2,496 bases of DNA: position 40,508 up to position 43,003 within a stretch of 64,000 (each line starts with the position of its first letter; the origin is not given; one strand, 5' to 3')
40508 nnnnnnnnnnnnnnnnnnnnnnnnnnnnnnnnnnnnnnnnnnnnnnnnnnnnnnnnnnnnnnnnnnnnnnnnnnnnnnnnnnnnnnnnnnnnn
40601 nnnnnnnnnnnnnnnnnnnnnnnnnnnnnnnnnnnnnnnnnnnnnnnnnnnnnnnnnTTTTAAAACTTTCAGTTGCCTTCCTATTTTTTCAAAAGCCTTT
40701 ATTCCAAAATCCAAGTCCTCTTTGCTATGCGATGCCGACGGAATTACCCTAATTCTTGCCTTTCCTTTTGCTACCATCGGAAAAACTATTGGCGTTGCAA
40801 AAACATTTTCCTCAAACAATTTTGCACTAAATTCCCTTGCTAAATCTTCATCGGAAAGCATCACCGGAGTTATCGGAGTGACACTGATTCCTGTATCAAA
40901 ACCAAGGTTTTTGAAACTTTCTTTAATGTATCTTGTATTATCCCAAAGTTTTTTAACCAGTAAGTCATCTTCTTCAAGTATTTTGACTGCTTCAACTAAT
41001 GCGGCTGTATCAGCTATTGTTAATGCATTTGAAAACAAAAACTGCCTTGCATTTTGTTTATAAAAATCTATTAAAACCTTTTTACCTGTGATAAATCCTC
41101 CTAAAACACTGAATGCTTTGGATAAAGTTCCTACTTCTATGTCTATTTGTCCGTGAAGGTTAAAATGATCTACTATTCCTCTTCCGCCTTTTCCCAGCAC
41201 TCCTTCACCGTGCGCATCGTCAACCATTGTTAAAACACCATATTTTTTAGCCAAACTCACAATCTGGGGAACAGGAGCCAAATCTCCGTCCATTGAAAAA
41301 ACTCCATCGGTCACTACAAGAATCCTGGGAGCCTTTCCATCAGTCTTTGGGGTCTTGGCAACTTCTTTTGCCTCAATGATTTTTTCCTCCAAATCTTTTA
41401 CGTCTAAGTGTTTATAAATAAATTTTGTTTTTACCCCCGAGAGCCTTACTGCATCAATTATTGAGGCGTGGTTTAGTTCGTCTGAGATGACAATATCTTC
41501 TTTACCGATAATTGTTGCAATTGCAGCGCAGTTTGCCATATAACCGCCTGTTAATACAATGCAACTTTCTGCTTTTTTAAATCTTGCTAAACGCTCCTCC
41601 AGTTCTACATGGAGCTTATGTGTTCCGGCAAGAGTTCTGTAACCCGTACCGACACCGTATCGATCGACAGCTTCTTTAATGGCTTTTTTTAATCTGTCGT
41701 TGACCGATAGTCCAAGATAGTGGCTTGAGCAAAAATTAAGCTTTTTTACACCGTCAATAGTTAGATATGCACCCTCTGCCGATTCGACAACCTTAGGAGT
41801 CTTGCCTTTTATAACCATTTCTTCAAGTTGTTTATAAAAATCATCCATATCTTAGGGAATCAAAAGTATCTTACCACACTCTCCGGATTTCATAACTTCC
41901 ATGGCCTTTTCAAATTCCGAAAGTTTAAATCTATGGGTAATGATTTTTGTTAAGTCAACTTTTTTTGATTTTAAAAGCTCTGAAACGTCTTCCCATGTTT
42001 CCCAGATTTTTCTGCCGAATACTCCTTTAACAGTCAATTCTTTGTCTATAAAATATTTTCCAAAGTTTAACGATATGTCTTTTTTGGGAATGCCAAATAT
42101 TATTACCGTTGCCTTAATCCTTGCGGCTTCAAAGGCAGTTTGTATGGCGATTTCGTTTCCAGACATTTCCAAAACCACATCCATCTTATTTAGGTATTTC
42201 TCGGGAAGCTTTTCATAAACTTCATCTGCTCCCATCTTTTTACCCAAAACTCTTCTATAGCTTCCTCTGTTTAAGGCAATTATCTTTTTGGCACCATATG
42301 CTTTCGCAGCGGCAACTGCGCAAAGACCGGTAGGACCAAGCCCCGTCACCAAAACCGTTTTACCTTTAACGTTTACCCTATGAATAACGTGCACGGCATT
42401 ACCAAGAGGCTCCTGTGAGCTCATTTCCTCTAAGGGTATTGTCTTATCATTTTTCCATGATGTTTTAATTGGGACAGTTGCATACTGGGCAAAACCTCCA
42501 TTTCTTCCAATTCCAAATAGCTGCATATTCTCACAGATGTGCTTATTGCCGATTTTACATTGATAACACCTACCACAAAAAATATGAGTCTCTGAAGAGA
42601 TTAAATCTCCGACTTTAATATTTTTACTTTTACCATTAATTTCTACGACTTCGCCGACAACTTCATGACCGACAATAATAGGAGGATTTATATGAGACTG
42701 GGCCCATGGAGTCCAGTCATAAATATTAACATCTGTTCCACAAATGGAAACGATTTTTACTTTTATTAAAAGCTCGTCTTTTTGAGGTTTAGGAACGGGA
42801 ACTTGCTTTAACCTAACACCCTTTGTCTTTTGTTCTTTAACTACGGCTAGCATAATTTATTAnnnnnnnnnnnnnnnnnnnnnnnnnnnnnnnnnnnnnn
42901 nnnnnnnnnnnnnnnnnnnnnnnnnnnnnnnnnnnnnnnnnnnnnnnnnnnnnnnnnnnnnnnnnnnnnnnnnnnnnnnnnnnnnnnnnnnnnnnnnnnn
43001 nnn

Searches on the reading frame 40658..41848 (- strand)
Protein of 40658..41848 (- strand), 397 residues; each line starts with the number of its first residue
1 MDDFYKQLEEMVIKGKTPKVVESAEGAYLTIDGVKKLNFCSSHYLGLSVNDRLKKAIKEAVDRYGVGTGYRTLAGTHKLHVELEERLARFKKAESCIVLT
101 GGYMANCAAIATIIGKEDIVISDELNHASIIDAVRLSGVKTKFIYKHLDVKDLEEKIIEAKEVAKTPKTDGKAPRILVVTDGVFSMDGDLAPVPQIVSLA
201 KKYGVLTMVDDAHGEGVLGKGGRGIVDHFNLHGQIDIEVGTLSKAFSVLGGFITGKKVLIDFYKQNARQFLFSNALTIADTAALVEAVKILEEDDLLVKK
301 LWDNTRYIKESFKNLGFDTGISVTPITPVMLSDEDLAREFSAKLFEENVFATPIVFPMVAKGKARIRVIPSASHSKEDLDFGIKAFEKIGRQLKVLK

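Call 3: search_protein_families(library=pfam, proteins=[window:40658-41848:-], max_evalue=0.001)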
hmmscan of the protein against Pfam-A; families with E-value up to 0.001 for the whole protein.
window:40658-41848:- (397 aa): 5 families
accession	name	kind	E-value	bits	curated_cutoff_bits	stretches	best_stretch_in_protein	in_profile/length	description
PF00155.27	Aminotran_1_2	-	5.1e-53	181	19.7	1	35-385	2-360/361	Aminotransferase class I and II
PF01276.26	OKR_DC_1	-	2.5e-07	30.3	27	1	88-214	76-207/417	Orn/Lys/Arg decarboxylase, major domain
PF01041.23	DegT_DnrJ_EryC1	-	2.5e-05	24.1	19.8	1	81-220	27-155/360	DegT/DnrJ/EryC1/StrS aminotransferase family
PF00266.25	Aminotran_5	-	0.00023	20.7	21.5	1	76-212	41-177/371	Aminotransferase class-V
PF01053.26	Cys_Met_Meta_PP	-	0.00026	20.1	27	1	81-218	55-181/381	Cys/Met metabolism PLP-dependent enzyme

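Call 4: search_protein_families(library=ncbifam, proteins=[window:40658-41848:-], max_evalue=0.001)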
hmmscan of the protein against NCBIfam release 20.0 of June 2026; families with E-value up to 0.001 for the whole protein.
window:40658-41848:- (397 aa): 18 families
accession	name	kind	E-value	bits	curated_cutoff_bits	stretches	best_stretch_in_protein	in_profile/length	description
TIGR01825.1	gly_Cac_T_rel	subfamily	2.6e-149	497.1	535.4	1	16-396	15-385/385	BioF/Kbl family PLP-dependent acyltransferase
NF005394.0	PRK06939.1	equivalog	6.4e-131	436.7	460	1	14-395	19-396/397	glycine C-acetyltransferase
TIGR00858.1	bioF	equivalog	1e-106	356.7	426.45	1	19-385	6-363/365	8-amino-7-oxononanoate synthase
TIGR01822.1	2am3keto_CoA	equivalog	3e-103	345.8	493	1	16-396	19-393/393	glycine C-acetyltransferase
NF047600.1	SerpalmtaseCFB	equivalog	4.9e-100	335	640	1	19-395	28-394/395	serine palmitoyltransferase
TIGR01821.1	5aminolev_synth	equivalog_domain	1.1e-79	268.3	338.55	1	39-394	50-398/402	5-aminolevulinate synthase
NF047599.1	SerpalmtaseBetaP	equivalog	1.1e-77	261.4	500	1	30-393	39-393/394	serine palmitoyltransferase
NF047603.1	SerpalmtaseAlphaP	equivalog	2.3e-58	197.8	670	1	31-395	42-398/399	serine palmitoyltransferase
NF005697.0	PRK07505.1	subfamily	8.7e-45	153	342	1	20-387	34-396/405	hypothetical protein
NF005526.0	PRK07179.1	equivalog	7.9e-44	149.8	428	1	35-392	55-398/407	alpha-hydroxyketone-type quorum-sensing autoinducer synthase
NF004608.1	PRK05937.1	equivalog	3.9e-29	101.6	399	1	37-313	13-280/366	8-amino-7-oxononanoate synthase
NF041364.1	GntC_guanitoxin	equivalog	5.6e-09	35.4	415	1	51-326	14-290/356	guanitoxin biosynthesis PLP-dependent (S)-gamma-hydroxy-L-arginine cyclodehydratase GntC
NF005588.0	PRK07309.1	equivalog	3.5e-06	26.2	576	1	49-318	48-313/391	pyridoxal phosphate-dependent aminotransferase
NF006810.0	PRK09331.1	subfamily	7.3e-06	25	301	1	83-219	70-205/397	Sep-tRNA:Cys-tRNA synthetase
TIGR01977.1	am_tr_V_EF2568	hypoth_equivalog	1.3e-05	24.4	377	1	49-218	16-181/376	cysteine desulfurase family protein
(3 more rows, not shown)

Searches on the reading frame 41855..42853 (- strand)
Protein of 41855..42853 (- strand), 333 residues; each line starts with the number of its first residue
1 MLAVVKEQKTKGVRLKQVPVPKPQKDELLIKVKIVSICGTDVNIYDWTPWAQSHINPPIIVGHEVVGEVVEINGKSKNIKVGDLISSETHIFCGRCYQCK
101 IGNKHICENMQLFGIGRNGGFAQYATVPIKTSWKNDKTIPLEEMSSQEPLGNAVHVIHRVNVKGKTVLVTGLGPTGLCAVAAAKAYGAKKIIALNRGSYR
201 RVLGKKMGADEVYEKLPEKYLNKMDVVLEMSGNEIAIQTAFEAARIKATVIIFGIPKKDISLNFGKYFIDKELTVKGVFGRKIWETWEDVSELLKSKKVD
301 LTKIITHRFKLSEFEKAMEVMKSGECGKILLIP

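Call 3: search_protein_families(library=pfam, proteins=[window:41855-42853:-], max_evalue=0.001)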
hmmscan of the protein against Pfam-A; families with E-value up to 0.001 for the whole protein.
window:41855-42853:- (333 aa): 3 families
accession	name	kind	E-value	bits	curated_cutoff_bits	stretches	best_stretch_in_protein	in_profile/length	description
PF08240.17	ADH_N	-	1.8e-25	89.6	23.5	1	25-131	2-98/104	Alcohol dehydrogenase GroES-like domain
PF00107.32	ADH_zinc_N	-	1.8e-21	76.9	31.8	1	174-295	1-128/129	Zinc-binding dehydrogenase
PF16912.11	Glu_dehyd_C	-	1.2e-08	35.1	34.9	1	152-320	19-200/211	Glucose dehydrogenase C-terminus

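Call 4: search_protein_families(library=ncbifam, proteins=[window:41855-42853:-], max_evalue=0.001)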
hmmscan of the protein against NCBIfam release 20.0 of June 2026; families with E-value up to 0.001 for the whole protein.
window:41855-42853:- (333 aa): 22 families
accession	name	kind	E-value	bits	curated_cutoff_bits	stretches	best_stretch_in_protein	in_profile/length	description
TIGR00692.1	tdh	equivalog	4e-112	374.6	458.35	1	3-332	1-339/340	L-threonine 3-dehydrogenase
NF003808.0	PRK05396.1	equivalog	4.3e-109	364.5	380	1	1-331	1-338/341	L-threonine 3-dehydrogenase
NF041097.1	keto_inos_dh_IolM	equivalog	3.1e-54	184.1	450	1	12-332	39-388/389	scyllo-inosose 3-dehydrogenase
NF007375.0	PRK09880.1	equivalog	2.1e-46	158.3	469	1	4-321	9-330/344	L-idonate 5-dehydrogenase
NF007489.0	PRK10083.1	equivalog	1.7e-43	148.9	376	1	2-331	2-335/339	Zn-dependent oxidoreductase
NF010344.0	PRK13771.1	subfamily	1.6e-41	142.4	349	1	1-331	1-331/334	putative alcohol dehydrogenase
NF007642.0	PRK10309.1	equivalog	6.8e-36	124.2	550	1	2-331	2-344/347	galactitol-1-phosphate 5-dehydrogenase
NF041172.1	AcrlCoa_red_Thmprot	equivalog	2.5e-35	122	500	1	1-331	1-332/334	acryloyl-CoA reductase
TIGR03366.1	HpnZ_proposed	hypoth_equivalog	8.3e-28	97.5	328.1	1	21-279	1-279/315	putative phosphonate catabolism associated alcohol dehydrogenase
TIGR03451.1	mycoS_dep_FDH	equivalog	3.5e-26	91.9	512.9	2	3-109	4-106/358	S-(hydroxymethyl)mycothiol dehydrogenase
TIGR03989.1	Rxyl_3153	subfamily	1.1e-25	90.7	440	1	4-325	6-362/370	NDMA-dependent alcohol dehydrogenase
NF006940.0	PRK09422.1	equivalog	4.5e-24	85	344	1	3-325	3-326/338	alcohol dehydrogenase AdhP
NF047908.1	AldhRedAhr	equivalog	7.4e-23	80.9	470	1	17-326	20-327/335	NADPH-dependent aldehyde reductase Ahr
TIGR02822.1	adh_fam_2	subfamily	1.2e-22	80.5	283.5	1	12-325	14-321/329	zinc-binding alcohol dehydrogenase family protein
TIGR03201.1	dearomat_had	equivalog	1.8e-19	70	338.65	1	14-212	12-214/349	6-hydroxycyclohex-1-ene-1-carbonyl-CoA dehydrogenase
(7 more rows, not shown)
